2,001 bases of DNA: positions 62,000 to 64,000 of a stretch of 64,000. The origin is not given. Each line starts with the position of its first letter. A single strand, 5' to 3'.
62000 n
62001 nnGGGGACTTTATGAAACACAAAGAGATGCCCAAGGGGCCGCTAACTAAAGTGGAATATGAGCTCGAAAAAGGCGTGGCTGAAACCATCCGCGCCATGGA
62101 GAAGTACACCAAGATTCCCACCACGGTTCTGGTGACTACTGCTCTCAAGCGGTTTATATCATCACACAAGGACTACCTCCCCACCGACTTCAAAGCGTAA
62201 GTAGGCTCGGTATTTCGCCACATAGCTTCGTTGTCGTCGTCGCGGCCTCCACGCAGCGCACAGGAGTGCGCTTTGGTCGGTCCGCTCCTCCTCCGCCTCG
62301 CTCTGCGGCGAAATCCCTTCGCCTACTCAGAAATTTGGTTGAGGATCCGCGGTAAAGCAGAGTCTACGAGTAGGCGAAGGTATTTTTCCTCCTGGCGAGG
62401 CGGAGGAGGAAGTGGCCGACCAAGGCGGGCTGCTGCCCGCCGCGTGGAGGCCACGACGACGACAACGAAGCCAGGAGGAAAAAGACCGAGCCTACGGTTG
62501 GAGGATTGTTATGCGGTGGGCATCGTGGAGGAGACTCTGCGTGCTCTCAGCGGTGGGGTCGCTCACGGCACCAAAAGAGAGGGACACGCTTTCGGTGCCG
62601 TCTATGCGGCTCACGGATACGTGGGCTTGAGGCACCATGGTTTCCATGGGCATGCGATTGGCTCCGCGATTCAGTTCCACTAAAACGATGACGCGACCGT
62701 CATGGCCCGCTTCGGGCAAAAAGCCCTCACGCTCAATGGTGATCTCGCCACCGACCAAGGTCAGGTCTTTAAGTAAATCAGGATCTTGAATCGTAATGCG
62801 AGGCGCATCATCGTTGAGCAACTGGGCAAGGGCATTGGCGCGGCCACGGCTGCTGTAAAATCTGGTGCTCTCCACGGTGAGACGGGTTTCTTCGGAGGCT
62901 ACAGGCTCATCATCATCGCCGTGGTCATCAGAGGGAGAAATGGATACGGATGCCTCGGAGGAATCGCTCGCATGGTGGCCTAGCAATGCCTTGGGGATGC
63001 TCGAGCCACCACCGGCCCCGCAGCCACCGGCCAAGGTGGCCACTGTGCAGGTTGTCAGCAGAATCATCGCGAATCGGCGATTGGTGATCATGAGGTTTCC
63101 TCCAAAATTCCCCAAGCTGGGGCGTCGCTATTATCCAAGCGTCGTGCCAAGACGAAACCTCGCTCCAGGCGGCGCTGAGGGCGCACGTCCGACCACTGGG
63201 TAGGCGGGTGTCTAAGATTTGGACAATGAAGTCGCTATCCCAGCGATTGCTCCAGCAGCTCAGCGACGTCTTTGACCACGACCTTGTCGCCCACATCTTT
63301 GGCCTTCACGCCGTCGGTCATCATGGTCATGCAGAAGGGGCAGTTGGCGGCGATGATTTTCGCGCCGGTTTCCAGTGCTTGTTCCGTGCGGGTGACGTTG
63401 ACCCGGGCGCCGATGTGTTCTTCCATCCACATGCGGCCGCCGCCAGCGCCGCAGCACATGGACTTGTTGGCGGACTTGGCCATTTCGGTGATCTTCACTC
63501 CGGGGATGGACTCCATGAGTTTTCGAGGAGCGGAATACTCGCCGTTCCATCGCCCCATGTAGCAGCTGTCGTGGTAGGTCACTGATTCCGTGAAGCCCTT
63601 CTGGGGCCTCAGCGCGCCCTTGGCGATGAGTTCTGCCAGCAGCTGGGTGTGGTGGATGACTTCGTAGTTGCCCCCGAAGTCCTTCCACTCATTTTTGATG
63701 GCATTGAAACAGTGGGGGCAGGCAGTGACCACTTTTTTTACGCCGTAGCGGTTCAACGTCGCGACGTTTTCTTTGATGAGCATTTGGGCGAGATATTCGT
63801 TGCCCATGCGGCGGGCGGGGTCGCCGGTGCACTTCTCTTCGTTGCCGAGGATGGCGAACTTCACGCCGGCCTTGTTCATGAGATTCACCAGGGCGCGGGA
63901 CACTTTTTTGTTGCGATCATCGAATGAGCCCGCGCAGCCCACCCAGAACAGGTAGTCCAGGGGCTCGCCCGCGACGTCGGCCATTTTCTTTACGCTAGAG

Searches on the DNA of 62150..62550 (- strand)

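Call 19: search_rna_families(source=window, start=62150, end=62550, threshold=evalue, max_evalue=10)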
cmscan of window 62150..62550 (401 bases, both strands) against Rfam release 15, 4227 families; matches with E-value up to 10: 7.
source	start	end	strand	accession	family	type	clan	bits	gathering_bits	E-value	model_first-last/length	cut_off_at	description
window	62284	62412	+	RF04125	MIR9408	Gene; miRNA;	-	33.6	90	5.5e-05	1-117/117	no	MIR9408 microRNA precursor family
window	62286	62410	-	RF03837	mir-3138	Gene; miRNA;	-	19.7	90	1.1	1-82/82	no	mir-3138 microRNA precursor family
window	62179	62244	-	RF04043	mir-2062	Gene; miRNA;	-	17.7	90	0.56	1-72/72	no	mir-2062 microRNA precursor family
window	62310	62386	+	RF00705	mir-202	Gene; miRNA;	-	16.9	51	0.38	1-76/76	no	mir-202 microRNA precursor family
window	62311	62385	-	RF03452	mir-3121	Gene; miRNA;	-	16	108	1.4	1-77/77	no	mir-3121 microRNA precursor family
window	62311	62386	+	RF03681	mir-1295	Gene; miRNA;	-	14.3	100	8.7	1-78/78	no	mir-1295 microRNA precursor family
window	62382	62484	+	RF03872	MIR6426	Gene; miRNA;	-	14.1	96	7.4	1-84/84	no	MIR6426 microRNA precursor family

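Call 56: search_dna_similar(query=window:62368-62496:-, collection=plasmids, mode=distant, max_evalue=0.01, max_rows=15)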
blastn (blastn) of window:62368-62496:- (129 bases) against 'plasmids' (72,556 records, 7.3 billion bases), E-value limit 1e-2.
No match.

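Call 57: search_dna_similar(query=window:62368-62496:-, collection=phages, mode=distant, max_evalue=0.01, max_rows=10)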
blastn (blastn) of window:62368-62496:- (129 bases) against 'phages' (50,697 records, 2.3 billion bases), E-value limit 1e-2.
No match.

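Call 89: search_dna_similar(query=window:62368-62496:-, collection=ecoli_genomes, mode=distant, max_evalue=0.01, max_rows=5)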
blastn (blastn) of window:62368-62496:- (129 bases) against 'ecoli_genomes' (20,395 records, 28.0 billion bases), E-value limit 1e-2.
No match.
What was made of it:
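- On ERIC/REP/BIME of enterobacteria: There is no blastn match in 5,426 E. coli genomes (call 89).
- Closest known: Bacterial MITEs with TA at the termini. Different: No blastn hit was found in 5,426 E. coli genomes, in plasmids or in phages (calls 56, 57, 89).
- Tried and rejected: Plasmid, phage and E. coli blastn with copy C found nothing (calls 56, 57, 89).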

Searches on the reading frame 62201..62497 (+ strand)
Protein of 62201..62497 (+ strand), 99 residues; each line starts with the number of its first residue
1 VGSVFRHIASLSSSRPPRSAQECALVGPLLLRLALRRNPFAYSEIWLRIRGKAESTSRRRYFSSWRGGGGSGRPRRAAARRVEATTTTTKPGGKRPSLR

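Call 55: search_protein_representatives(protein=window:62201-62497:+)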
Query: 99 residues. Proteins with E-value up to 0.001 (for the whole library): 1; up to 1e-10: 0; up to 1e-30: 0. The best 1 are listed.
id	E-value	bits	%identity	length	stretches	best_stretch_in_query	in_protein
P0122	3.3e-04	37.4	37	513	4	34-84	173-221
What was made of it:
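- Tried and rejected: An exhaustive representative search with the B-C read-through frame gave one weak low-complexity hit (call 55).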

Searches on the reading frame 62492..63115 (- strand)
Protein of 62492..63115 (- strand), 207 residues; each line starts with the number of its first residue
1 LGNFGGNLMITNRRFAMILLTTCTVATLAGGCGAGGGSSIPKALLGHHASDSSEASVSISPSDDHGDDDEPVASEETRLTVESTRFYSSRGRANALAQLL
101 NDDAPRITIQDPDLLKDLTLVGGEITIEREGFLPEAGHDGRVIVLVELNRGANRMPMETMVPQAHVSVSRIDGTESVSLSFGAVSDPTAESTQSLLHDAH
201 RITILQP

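Call 43: search_protein_families(library=pfam, proteins=[window:62492-63115:-], max_evalue=0.001)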
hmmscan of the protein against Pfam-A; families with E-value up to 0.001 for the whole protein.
window:62492-63115:- (207 aa): 0 families

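Call 52: find_homologous_proteins(query=window:62495-63115:-, max_evalue=0.00001)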
Query window:62495-63115:- (207 aa): 1 proteins with E <= 0.00001 among 462 candidates.
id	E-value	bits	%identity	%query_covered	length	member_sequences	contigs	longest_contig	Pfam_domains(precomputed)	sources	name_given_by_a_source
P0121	6.1e-123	426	100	96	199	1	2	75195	-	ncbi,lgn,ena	-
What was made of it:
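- Tried and rejected: The lipoprotein gene has no homologues, so relatives of the B/C locus could not be reached (call 52).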

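Call 53: find_encoding_contigs(protein=P0121, flank=10000, max_places=6)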
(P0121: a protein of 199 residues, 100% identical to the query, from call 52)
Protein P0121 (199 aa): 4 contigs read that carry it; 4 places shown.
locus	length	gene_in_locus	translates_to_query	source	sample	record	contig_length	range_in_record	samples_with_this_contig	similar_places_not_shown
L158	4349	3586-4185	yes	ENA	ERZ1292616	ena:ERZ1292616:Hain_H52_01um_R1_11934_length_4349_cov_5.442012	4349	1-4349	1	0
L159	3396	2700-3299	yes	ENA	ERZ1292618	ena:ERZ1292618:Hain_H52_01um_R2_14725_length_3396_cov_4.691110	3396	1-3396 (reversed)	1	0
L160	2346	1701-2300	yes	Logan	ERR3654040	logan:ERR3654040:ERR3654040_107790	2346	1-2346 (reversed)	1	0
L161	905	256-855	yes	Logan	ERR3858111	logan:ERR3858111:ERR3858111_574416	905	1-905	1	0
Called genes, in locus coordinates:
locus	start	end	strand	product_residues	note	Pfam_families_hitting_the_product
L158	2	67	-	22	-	?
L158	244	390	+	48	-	-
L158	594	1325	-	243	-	-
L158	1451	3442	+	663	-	PF13183:Fer4_8, PF13187:Fer4_9, PF13237:Fer4_10, PF02754:CCG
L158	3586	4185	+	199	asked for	-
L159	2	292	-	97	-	?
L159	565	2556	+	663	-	PF13183:Fer4_8, PF13187:Fer4_9, PF13237:Fer4_10, PF02754:CCG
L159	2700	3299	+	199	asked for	-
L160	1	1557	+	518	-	?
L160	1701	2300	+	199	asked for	-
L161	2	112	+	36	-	?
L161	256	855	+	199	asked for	-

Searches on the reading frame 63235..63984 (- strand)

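Call 43: search_protein_families(library=pfam, proteins=[window:63235-63984:-], max_evalue=0.001)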
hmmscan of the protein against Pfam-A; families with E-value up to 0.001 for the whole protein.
window:63235-63984:- (249 aa): 1 family
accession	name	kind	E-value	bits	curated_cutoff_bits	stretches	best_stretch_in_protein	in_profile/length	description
PF02754.22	CCG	-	9.8e-40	135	20.6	2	135-222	1-84/85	Cysteine-rich domain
